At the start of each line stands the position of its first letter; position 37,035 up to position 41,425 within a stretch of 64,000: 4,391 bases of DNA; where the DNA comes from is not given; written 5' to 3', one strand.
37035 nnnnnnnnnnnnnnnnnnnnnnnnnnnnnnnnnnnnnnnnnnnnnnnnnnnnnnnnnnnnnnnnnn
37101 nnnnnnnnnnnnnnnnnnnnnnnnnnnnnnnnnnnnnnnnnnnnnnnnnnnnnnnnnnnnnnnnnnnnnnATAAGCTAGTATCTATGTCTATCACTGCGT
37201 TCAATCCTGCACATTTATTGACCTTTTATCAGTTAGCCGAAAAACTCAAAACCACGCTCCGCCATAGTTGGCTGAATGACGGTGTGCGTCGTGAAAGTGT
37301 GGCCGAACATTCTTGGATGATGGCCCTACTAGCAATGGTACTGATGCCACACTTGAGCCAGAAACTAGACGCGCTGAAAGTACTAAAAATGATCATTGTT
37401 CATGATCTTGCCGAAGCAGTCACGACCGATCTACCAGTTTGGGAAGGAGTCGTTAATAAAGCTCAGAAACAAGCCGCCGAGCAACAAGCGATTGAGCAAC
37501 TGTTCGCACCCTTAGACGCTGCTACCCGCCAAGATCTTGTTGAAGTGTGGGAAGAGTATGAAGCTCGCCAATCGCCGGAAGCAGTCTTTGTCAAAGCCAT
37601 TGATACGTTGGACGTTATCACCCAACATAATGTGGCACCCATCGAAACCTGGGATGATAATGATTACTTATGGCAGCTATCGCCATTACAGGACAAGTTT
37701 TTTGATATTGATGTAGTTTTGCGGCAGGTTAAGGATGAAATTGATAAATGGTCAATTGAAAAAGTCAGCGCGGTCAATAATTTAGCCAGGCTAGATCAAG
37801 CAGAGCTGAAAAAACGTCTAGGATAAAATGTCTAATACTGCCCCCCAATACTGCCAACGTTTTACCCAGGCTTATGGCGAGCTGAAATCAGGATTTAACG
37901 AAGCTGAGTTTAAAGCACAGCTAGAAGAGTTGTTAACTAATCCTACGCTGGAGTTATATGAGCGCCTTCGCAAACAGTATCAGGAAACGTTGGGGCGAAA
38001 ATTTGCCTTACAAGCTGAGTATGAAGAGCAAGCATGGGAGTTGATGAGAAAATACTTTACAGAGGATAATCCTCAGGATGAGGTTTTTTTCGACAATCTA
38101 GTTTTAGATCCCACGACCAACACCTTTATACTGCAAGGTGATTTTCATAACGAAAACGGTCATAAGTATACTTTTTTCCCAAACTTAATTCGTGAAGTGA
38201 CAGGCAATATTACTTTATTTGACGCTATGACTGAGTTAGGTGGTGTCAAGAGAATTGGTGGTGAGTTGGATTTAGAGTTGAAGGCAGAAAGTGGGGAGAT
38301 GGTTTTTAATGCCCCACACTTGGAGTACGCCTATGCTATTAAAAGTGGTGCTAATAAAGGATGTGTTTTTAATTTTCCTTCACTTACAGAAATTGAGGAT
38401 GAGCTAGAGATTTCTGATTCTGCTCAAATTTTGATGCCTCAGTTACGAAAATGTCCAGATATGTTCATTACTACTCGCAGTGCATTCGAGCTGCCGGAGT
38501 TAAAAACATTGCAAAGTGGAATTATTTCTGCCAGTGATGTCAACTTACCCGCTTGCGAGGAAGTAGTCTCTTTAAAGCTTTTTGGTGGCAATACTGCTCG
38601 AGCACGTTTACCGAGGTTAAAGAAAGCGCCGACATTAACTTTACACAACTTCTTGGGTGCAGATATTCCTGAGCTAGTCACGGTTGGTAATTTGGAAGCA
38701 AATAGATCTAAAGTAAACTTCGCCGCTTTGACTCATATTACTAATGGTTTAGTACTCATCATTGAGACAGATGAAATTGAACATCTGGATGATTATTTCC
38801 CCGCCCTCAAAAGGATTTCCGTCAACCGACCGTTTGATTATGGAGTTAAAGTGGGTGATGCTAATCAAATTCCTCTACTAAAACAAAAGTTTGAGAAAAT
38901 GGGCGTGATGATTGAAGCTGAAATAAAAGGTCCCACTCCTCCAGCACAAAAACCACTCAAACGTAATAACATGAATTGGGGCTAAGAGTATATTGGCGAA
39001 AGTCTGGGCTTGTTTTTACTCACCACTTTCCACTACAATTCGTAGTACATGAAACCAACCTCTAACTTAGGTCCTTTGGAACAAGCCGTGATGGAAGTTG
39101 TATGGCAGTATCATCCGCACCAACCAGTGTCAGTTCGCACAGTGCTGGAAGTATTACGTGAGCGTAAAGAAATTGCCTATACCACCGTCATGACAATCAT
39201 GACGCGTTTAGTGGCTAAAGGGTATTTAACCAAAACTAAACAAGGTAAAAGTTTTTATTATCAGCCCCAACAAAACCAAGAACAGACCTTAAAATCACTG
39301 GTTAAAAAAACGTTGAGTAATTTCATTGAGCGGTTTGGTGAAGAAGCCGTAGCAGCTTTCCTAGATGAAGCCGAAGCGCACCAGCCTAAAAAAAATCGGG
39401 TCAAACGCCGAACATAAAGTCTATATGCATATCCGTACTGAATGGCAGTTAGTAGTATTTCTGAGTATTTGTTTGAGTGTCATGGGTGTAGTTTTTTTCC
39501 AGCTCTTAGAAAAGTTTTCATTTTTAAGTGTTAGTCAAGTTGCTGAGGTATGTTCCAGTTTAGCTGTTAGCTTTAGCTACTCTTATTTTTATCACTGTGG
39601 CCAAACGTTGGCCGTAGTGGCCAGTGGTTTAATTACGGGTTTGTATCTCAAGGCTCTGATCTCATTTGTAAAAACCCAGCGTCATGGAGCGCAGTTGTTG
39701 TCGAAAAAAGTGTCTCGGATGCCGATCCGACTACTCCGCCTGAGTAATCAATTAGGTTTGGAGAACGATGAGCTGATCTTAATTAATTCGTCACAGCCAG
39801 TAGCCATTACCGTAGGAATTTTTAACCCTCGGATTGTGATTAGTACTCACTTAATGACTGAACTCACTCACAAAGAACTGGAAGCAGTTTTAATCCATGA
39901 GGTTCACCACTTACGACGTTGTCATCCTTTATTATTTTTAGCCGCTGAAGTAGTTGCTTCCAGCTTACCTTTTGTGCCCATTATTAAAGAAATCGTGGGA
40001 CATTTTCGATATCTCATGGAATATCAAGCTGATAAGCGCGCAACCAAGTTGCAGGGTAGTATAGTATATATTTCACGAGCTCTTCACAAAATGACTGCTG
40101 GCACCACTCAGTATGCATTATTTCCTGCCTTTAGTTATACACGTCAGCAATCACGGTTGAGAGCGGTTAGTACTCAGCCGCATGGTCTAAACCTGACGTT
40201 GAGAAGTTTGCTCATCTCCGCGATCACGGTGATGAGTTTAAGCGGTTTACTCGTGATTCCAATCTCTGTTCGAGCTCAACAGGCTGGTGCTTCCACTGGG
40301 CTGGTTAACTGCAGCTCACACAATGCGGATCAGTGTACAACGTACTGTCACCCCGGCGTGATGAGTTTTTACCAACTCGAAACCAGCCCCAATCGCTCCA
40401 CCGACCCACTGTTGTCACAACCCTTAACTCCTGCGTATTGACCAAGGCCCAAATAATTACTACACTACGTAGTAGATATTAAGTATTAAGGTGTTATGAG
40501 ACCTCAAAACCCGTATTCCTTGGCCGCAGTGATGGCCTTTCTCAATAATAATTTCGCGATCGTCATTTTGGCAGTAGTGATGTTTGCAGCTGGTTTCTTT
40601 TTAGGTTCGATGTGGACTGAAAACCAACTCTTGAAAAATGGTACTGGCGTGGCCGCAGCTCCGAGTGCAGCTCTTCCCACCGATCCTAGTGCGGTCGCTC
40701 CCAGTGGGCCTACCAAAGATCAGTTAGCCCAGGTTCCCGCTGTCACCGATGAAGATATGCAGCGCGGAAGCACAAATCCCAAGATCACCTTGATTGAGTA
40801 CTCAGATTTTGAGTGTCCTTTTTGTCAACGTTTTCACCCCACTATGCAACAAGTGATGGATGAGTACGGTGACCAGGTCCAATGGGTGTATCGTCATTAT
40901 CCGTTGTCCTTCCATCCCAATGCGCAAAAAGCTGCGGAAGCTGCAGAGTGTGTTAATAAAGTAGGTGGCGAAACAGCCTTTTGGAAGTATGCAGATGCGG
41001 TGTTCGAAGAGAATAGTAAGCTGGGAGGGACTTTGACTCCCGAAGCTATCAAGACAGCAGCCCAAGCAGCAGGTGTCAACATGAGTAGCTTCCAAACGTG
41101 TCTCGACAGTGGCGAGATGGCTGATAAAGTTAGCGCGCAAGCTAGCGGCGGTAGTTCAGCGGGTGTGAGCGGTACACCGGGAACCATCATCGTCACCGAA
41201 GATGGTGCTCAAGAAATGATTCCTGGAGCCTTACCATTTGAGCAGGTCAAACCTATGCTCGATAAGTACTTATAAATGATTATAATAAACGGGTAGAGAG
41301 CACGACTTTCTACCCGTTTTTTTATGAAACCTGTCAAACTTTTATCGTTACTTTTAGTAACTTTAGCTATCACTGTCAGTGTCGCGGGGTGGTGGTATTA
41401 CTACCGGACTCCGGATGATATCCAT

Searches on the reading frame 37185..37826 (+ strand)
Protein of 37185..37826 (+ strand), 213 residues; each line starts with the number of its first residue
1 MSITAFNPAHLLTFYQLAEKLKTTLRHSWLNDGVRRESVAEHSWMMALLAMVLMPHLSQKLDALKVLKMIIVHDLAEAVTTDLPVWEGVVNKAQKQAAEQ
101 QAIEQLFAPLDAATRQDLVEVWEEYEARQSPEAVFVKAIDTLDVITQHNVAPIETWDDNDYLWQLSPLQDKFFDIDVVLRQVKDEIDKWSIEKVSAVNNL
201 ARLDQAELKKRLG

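Call 56: search_protein_families(library=pfam, proteins=[window:37185-37826:+], max_evalue=0.0001)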
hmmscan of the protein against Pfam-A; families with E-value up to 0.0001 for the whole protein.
window:37185-37826:+ (213 aa): 3 families
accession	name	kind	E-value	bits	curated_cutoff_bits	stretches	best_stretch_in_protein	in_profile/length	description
PF13023.12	HD_3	-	4.9e-46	157.1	22.5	1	18-160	1-143/165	HD domain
PF12917.13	YfbR-like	-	1.8e-12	47.8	25.9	1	14-145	2-138/182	5'-deoxynucleotidase YfbR-like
PF01966.28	HD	-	3.9e-08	34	22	1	39-143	1-114/116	HD domain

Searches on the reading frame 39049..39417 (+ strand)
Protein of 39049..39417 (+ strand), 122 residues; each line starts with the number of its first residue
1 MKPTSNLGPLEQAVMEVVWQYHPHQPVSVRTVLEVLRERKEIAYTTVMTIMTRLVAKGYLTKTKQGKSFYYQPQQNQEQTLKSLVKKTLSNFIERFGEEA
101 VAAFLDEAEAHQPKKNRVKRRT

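Call 3: search_protein_families(library=pfam, proteins=[window:39049-39417:+], max_evalue=1)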
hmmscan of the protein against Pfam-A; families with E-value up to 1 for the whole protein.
window:39049-39417:+ (122 aa): 9 families
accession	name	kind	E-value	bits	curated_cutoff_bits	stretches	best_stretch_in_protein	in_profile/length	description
PF03965.22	Penicillinase_R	-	2.7e-27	95.9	22.6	1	7-113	1-104/115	Penicillinase repressor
PF14277.12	DUF4364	-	0.00085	19.6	26.9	1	24-100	13-88/162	Domain of unknown function (DUF4364)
PF07106.19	TBPIP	-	0.0021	18.4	22.8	1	24-71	14-59/62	TBPIP/Hop2 winged helix domain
PF07848.18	PaaX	-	0.0056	17.3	24.8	1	39-70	32-64/70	PaaX-like protein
PF15935.10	RnlA_toxin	-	0.006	17.3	27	0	76-118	2-45/87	RNase LS, bacterial toxin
PF09382.16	RQC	-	0.01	16.1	23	1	40-83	57-99/114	RQC domain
PF04686.18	SsgA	-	0.016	15.5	25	1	16-113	2-94/98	Streptomyces sporulation and cell division protein, SsgA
PF22665.2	DUF6293_C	-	0.099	13.5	27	0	47-70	64-87/101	DUF6293 C-terminal winged helix domain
PF01978.25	TrmB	-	0.11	12.8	25.6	1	37-70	29-62/68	Sugar-specific transcriptional regulator TrmB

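Call 4: search_protein_families(library=ncbifam, proteins=[window:39049-39417:+], max_evalue=1)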
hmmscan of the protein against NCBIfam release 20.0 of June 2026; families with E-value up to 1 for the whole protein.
window:39049-39417:+ (122 aa): 9 families
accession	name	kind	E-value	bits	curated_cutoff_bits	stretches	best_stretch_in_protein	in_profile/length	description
TIGR02698.1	CopY_TcrY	equivalog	1.2e-16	61.2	121.95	1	11-112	6-104/130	CopY/TcrY family copper transport repressor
NF000244.1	MecI_of_mecC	exception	3.9e-07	30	250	1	11-96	12-90/125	mecC-type methicillin resistance repressor MecI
NF000243.1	MecI_of_mecA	exception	7.4e-07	29.4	250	1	7-96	8-90/123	mecA-type methicillin resistance repressor MecI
NF012168.1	BlaI_of_BCL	exception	1.3e-05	25.1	180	1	11-96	10-88/121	penicillinase repressor BlaI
NF000186.1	BlaI_of_MRSA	exception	4.4e-05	23.5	250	1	11-92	12-89/126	penicillinase repressor BlaI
TIGR02277.1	PaaX_trns_reg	equivalog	0.0021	17.6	264.55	1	40-80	30-70/279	phenylacetic acid degradation operon negative regulatory protein PaaX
NF047406.1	TransRegPerRTherm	equivalog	0.0029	17.8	200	1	11-77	10-76/130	manganese-dependent transcriptional regulator PerR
NF038232.1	STM3845_fam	equivalog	0.076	12.7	100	1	25-82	196-256/277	retron St85 family effector protein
NF053777.1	Saro0803TransReg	equivalog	0.088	12.5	200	1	10-65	35-86/140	Saro_0803 family transcriptional regulator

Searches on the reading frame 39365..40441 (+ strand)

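Call 3: search_protein_families(library=pfam, proteins=[window:39365-40441:+], max_evalue=1)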
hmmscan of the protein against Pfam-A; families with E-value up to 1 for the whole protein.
window:39365-40441:+ (358 aa): 5 families
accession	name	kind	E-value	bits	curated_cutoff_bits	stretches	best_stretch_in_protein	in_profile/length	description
PF01435.24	Peptidase_M48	-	1.1e-08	35.5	20.3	1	124-196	12-89/186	Peptidase family M48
PF05569.17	Peptidase_M56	-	1.1e-08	35.1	31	1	118-226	139-247/296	BlaR1 peptidase M56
PF10263.15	SprT-like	-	0.0077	16.5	25.6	1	156-183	45-72/108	SprT-like family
PF10026.15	DUF2268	-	0.023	14.6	23.6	1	154-186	48-79/195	Predicted Zn-dependent protease (DUF2268)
PF23939.1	DUF7274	-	0.051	13.9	24.5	1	14-41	28-55/75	Domain of unknown function (DUF7274)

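Call 4: search_protein_families(library=ncbifam, proteins=[window:39365-40441:+], max_evalue=1)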
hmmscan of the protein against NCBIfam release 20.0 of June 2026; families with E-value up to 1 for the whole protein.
window:39365-40441:+ (358 aa): 11 families
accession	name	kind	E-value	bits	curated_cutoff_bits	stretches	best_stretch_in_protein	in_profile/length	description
NF002363.0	PRK01345.1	equivalog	3.9e-08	32.8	422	1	112-192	61-144/318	zinc metalloprotease HtpX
NF000326.1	blaR1_generic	equivalog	1.2e-06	27.1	400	1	90-186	117-210/585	BlaR1 family beta-lactam sensor/signal transducer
NF002826.0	PRK03001.1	equivalog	1.2e-05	24.6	369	1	124-199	75-152/285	zinc metalloprotease HtpX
NF003965.0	PRK05457.1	equivalog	1.3e-05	24.7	245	1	20-183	5-145/285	protease HtpX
NF003425.0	PRK04897.1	equivalog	9.3e-05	21.8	355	1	138-240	101-205/298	zinc metalloprotease HtpX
NF002669.0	PRK02391.1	equivalog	0.003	16.7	341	1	124-279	84-227/298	zinc metalloprotease HtpX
NF002775.0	PRK02870.1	equivalog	0.0034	16.7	285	1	156-235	157-232/338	zinc metalloprotease HtpX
NF002839.0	PRK03072.1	equivalog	0.0043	16.2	412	1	219-256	208-245/291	zinc metalloprotease HtpX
NF002322.0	PRK01265.1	equivalog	0.0095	15.4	275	1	147-196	115-164/325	zinc metalloprotease HtpX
NF001978.0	PRK00767.1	equivalog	0.019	14.8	118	0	62-115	132-185/197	transcriptional regulator BetI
NF033109.1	sensor_MecR1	exception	0.057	11.9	1200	1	146-197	172-222/585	beta-lactam sensor/signal transducer MecR1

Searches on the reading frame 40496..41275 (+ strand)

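Call 3: search_protein_families(library=pfam, proteins=[window:40496-41275:+], max_evalue=1)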
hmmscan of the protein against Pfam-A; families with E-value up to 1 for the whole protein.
window:40496-41275:+ (259 aa): 7 families
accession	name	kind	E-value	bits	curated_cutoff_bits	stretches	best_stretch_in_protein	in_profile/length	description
PF13462.12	Thioredoxin_4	-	1.4e-20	74.6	23.2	1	85-232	3-145/165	Thioredoxin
PF01323.26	DSBA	-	2.4e-16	60.5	25.6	1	98-252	1-187/191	DSBA-like thioredoxin domain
PF13098.12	Thioredoxin_2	-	3.1e-08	34.3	27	1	96-255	6-104/104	Thioredoxin-like domain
PF18400.7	Thioredoxin_12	-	0.00093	19.6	26.1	1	83-137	130-184/190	Thioredoxin-like domain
PF00085.26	Thioredoxin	-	0.012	16.1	23.5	1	95-129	18-52/103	Thioredoxin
PF03672.18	UPF0154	-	0.049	14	27.1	1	22-48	1-27/60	Uncharacterised protein family (UPF0154)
PF09579.15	Spore_YtfJ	-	0.31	11.8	25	1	197-243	13-62/81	Sporulation protein YtfJ (Spore_YtfJ)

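Call 4: search_protein_families(library=ncbifam, proteins=[window:40496-41275:+], max_evalue=1)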
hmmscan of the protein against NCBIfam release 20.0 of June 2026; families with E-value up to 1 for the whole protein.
window:40496-41275:+ (259 aa): 9 families
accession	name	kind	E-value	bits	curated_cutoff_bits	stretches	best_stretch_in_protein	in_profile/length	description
NF041057.1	Rcas_1661_fam_Se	equivalog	7.7e-25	87.9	190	1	57-256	49-245/247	Rcas_1661 family thioredoxin-like (seleno)lipoprotein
TIGR02738.1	TrbB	equivalog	0.015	15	132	1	90-128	45-83/153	type-F conjugative transfer system pilin assembly thiol-disulfide isomerase TrbB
NF008129.0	PRK10877.1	equivalog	0.015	14.5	215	0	212-257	188-229/237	bifunctional protein-disulfide isomerase/oxidoreductase DsbC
NF047697.1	ThioredTrxAClost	equivalog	0.039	14.1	140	1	94-130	16-52/105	thioredoxin TrxA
NF010288.0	PRK13728.1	subfamily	0.04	13.4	199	1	100-128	74-102/181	F-type conjugal transfer protein TrbB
NF037978.1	T2SS_GspB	equivalog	0.042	14.2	100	1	21-80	12-67/179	type II secretion system assembly factor GspB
TIGR01068.1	thioredoxin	equivalog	0.058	13.6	96.8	0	94-130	13-49/101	thioredoxin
TIGR00385.1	dsbE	subfamily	0.099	12.2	123.15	0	48-121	24-89/173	DsbE family thiol:disulfide interchange protein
NF040730.1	CxCC_doxin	equivalog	0.14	12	65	1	106-129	10-33/83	thioredoxin-like (seleno)protein SaoT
